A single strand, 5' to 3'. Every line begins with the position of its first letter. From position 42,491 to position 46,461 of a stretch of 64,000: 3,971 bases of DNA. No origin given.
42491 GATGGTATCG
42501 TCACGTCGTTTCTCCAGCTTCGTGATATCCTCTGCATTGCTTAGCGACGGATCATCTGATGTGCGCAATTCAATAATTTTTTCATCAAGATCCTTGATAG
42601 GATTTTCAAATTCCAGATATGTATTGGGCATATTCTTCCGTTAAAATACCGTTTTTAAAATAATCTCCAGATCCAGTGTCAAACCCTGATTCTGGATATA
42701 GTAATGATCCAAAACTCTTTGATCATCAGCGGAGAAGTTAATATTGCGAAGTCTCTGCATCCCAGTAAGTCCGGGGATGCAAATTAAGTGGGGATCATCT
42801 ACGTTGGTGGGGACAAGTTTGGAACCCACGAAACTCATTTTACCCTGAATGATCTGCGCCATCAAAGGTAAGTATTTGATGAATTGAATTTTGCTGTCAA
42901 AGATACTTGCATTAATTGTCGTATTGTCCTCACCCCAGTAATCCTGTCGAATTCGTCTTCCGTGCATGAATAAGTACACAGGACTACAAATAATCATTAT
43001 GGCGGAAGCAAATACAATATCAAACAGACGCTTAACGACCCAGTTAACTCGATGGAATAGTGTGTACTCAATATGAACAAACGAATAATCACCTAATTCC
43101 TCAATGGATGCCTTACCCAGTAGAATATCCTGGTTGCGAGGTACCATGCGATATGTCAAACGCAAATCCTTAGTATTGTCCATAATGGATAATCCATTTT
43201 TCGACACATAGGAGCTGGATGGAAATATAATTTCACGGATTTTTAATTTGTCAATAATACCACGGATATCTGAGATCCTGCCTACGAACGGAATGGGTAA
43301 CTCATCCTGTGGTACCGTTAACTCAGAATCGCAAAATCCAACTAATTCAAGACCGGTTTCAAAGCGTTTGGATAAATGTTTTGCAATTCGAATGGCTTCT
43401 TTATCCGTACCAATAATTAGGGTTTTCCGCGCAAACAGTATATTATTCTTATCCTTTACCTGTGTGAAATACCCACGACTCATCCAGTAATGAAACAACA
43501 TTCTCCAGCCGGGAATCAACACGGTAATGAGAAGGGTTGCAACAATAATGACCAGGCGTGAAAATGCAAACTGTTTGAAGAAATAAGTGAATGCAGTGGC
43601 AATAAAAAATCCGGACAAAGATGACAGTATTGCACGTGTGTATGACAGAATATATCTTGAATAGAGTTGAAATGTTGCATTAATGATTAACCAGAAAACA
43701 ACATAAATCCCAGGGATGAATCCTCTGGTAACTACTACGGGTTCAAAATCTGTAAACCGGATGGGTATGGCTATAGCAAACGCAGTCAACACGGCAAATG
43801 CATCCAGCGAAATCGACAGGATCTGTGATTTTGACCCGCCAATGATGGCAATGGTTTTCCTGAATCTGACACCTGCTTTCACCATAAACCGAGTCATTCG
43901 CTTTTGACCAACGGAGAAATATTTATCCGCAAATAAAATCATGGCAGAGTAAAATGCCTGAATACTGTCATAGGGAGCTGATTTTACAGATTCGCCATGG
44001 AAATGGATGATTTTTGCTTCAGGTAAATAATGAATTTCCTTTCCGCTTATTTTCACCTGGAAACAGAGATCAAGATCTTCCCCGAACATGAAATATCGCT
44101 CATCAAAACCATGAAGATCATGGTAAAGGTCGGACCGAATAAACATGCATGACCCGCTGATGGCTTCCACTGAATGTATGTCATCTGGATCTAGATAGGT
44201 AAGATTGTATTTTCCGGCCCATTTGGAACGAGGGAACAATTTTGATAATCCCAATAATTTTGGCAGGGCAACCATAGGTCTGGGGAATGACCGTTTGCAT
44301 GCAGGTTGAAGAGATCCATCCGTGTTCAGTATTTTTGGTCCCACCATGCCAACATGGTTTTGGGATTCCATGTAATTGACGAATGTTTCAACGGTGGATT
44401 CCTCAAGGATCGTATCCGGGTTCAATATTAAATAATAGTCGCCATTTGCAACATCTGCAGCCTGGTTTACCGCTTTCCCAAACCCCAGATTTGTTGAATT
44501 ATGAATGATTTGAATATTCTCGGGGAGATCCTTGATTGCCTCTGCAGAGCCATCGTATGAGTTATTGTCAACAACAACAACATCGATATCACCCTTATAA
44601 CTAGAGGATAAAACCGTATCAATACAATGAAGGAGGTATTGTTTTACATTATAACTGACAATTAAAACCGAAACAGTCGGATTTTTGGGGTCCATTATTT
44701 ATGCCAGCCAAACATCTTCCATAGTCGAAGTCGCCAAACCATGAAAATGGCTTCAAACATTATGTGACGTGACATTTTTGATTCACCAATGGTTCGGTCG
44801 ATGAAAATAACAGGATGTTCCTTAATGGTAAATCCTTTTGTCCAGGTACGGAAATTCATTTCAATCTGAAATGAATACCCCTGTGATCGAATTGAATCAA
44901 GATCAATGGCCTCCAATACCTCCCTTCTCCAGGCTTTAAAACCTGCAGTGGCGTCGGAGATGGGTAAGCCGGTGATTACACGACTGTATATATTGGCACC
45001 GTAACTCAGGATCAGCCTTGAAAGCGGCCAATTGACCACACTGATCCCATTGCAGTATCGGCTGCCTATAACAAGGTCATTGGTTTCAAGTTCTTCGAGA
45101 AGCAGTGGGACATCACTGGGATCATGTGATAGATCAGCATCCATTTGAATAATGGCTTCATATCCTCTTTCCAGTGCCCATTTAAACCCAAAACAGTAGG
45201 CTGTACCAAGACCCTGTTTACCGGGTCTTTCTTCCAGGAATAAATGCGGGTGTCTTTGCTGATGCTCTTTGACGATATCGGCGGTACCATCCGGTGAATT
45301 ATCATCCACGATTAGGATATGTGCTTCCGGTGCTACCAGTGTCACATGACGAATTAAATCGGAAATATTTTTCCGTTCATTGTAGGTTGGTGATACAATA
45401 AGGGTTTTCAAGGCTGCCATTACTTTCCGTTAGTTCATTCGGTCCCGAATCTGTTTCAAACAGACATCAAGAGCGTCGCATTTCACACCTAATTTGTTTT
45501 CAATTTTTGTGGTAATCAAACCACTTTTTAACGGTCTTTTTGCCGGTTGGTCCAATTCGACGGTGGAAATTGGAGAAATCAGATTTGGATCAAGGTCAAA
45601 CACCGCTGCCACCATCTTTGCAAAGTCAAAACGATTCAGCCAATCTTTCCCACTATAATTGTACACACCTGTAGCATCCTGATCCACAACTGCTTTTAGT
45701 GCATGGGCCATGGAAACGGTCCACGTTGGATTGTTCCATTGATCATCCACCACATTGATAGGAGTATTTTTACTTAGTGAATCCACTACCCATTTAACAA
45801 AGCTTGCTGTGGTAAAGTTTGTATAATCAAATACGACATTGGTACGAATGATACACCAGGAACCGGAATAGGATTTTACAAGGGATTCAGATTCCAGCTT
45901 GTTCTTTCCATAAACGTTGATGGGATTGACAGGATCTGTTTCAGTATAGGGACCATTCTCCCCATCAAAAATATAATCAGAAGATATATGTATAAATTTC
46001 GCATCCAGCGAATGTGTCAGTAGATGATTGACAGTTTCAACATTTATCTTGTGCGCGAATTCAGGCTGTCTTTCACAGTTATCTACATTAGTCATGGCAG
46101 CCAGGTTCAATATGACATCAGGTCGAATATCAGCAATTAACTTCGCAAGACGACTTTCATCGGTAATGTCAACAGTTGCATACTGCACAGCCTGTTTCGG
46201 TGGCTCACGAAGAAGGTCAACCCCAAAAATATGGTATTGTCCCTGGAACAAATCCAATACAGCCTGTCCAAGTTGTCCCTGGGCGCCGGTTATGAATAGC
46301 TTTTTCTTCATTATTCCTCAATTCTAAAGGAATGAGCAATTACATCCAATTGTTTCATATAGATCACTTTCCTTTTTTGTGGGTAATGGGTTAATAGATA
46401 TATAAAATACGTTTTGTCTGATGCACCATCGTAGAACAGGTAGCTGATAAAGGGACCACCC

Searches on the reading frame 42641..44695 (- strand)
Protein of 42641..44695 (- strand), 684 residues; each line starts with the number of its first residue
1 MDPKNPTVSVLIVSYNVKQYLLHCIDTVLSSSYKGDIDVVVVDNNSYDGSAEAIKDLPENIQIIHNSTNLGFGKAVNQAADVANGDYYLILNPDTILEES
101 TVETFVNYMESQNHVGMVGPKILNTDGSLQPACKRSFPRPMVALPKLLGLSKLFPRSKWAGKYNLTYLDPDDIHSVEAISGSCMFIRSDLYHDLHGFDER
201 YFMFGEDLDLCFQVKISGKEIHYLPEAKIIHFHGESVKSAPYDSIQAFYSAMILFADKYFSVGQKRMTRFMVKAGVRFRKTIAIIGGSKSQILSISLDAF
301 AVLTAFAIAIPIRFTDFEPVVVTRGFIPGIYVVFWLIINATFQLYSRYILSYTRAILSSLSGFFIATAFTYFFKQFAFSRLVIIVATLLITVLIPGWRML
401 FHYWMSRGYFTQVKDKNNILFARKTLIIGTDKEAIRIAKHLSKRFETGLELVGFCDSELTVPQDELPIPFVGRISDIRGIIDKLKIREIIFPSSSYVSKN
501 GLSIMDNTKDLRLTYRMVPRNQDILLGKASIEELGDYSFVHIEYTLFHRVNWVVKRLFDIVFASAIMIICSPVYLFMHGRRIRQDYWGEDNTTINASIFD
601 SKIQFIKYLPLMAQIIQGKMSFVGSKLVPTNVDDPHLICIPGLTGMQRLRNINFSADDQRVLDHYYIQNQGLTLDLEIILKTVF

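Call 39: search_protein_families(library=ncbifam, proteins=[window:42641-44695:-], max_evalue=0.00001)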
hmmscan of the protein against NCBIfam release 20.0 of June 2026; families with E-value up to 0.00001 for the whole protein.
window:42641-44695:- (684 aa): 22 families
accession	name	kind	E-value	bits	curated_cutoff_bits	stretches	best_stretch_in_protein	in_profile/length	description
TIGR03025.1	EPS_sugtrans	subfamily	1.9e-41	142.7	295.55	1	297-577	2-280/445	exopolysaccharide biosynthesis polyprenyl glycosylphosphotransferase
TIGR03023.1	WcaJ_sugtrans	equivalog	8.9e-33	114.2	410.75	1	297-576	2-284/453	undecaprenyl-phosphate glucose phosphotransferase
TIGR03022.1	WbaP_sugtrans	subfamily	7.8e-25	88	403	1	298-585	5-288/456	undecaprenyl-phosphate galactose phosphotransferase WbaP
TIGR03937.1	PgaC_IcaA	equivalog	1.6e-16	60.3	422.3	1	4-119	43-160/407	poly-beta-1,6-N-acetyl-D-glucosamine synthase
TIGR03965.1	mycofact_glyco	equivalog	7.7e-15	54.7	280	1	182-250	232-297/467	mycofactocin biosynthesis glycosyltransferase MftF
TIGR01556.1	rhamnosyltran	subfamily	4.5e-13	49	200.55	1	25-127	10-117/281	rhamnosyltransferase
TIGR04283.1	glyco_like_mftF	equivalog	1.1e-11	44.7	182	1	8-116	1-105/221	TIGR04283 family arsenosugar biosynthesis glycosyltransferase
NF038299.1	EPS_HpsN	equivalog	1.1e-11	44.3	425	1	6-267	1-254/317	hormogonium polysaccharide biosynthesis glycosyltransferase HpsN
NF041875.1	EPS_EpsD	equivalog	3e-11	43.3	370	1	8-131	1-126/325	exopolysaccharide biosynthesis glycosyltransferase EpsD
NF053739.1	GlytfEpsEBac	equivalog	3.1e-11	42.8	450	1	6-128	1-126/265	glycosyltransferase EpsE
NF047683.1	TeichurnBiosyTuaG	equivalog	4.6e-11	42.8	400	1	1-127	1-130/252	teichuronic acid biosynthesis protein TuaG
NF052601.1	undeca_RfbP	equivalog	9.8e-11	41.4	330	0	609-683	150-232/244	undecaprenyl-phosphate galactose phosphotransferase family protein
NF041877.1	EPS_EpsZ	equivalog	4.8e-10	38.7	800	0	326-576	43-287/459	exopolysaccharide biosynthesis polyisoprenyl-phosphate hexose-1-phosphate transferase EpsZ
NF050050.1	ProtGlycPglI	equivalog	7.1e-10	38.7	500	1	6-129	2-127/306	GalNAc(5)-diNAcBac-PP-undecaprenol beta-1,3-glucosyltransferase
NF041394.1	GtaseAglG_Halo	equivalog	9.8e-10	38.2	440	1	7-119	2-117/304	glucosyl-dolichyl phosphate glucuronosyltransferase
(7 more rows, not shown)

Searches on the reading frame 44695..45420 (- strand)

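Call 39: search_protein_families(library=ncbifam, proteins=[window:44695-45420:-], max_evalue=0.00001)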
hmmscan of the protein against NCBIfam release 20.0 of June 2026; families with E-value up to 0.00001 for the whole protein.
window:44695-45420:- (241 aa): 9 families
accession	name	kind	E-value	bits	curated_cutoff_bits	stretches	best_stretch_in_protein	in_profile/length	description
NF058614.1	PPMAGASynPpgS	equivalog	6.1e-18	65.1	370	1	7-207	3-197/226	polyprenyl-phospho-N-acetylgalactosaminyl synthase PpgS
TIGR04182.1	glyco_TIGR04182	equivalog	2.7e-15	56.5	325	1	8-212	4-197/293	S-layer glycoprotein N-glycosyltransferase AglJ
NF041391.1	DPhHxTase_Halo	equivalog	1.4e-13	50.4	375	1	12-216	3-192/213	dolichyl-phosphate hexose transferase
NF007986.1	PRK10714.1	equivalog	4.4e-11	42.3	529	1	5-218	7-212/316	undecaprenyl-phosphate 4-deoxy-4-formamido-L-arabinose transferase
TIGR03937.1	PgaC_IcaA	equivalog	3.7e-09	36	422.3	1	8-115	49-154/407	poly-beta-1,6-N-acetyl-D-glucosamine synthase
NF045692.1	OglycostaseCruG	equivalog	6.3e-09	35.2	600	1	7-114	44-155/386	2'-O-glycosyltransferase CruG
TIGR04283.1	glyco_like_mftF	equivalog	8.9e-07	28.7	182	1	8-55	3-51/221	TIGR04283 family arsenosugar biosynthesis glycosyltransferase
NF053846.1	glyco_with_XrtP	equivalog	9.1e-07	27.9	520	1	9-65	46-102/440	XrtP-associated glycosyltransferase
NF047588.1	GlcsyltransPgfSStrep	equivalog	5.2e-06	25.9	500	1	7-172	4-167/308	glycosyltransferase PgfS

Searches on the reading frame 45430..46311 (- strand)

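Call 39: search_protein_families(library=ncbifam, proteins=[window:45430-46311:-], max_evalue=0.00001)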
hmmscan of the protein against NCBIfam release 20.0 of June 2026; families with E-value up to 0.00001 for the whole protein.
window:45430-46311:- (293 aa): 11 families
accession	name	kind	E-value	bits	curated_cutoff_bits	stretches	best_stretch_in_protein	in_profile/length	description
TIGR01214.1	rmlD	equivalog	1.8e-67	227.4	224.05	1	4-278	1-271/285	dTDP-4-dehydrorhamnose reductase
NF007440.0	PRK09987.1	equivalog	4.5e-31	108.3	308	1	47-287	38-288/299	dTDP-4-dehydrorhamnose reductase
TIGR01181.1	dTDP_gluc_dehyt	equivalog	6.6e-16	58.3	365.1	1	40-246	50-269/321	dTDP-glucose 4,6-dehydratase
TIGR01179.1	galE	equivalog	5.7e-12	45.1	262.3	1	5-151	2-162/332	UDP-glucose 4-epimerase GalE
TIGR02622.1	CDP_4_6_dhtase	equivalog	2.6e-10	40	278.45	1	42-154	56-174/352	CDP-glucose 4,6-dehydratase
TIGR03589.1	PseB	equivalog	1.7e-08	33.8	407.75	1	3-145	5-146/324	UDP-N-acetylglucosamine 4,6-dehydratase (inverting)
NF043036.1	ErythonDh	equivalog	2.7e-08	33.4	325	1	5-149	3-164/321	D-erythronate dehydrogenase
TIGR01472.1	gmd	equivalog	3.3e-07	29.8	415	1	42-158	56-179/342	GDP-mannose 4,6-dehydratase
TIGR02197.1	heptose_epim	equivalog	7e-07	28.7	274.6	1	6-146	2-150/316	ADP-glyceromanno-heptose 6-epimerase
NF007582.0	PRK10217.1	equivalog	4.9e-06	25.9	698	0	42-236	53-268/355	dTDP-glucose 4,6-dehydratase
NF007490.0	PRK10084.1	subfamily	6.1e-06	25.4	649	0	42-239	52-278/361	dTDP-glucose 4,6-dehydratase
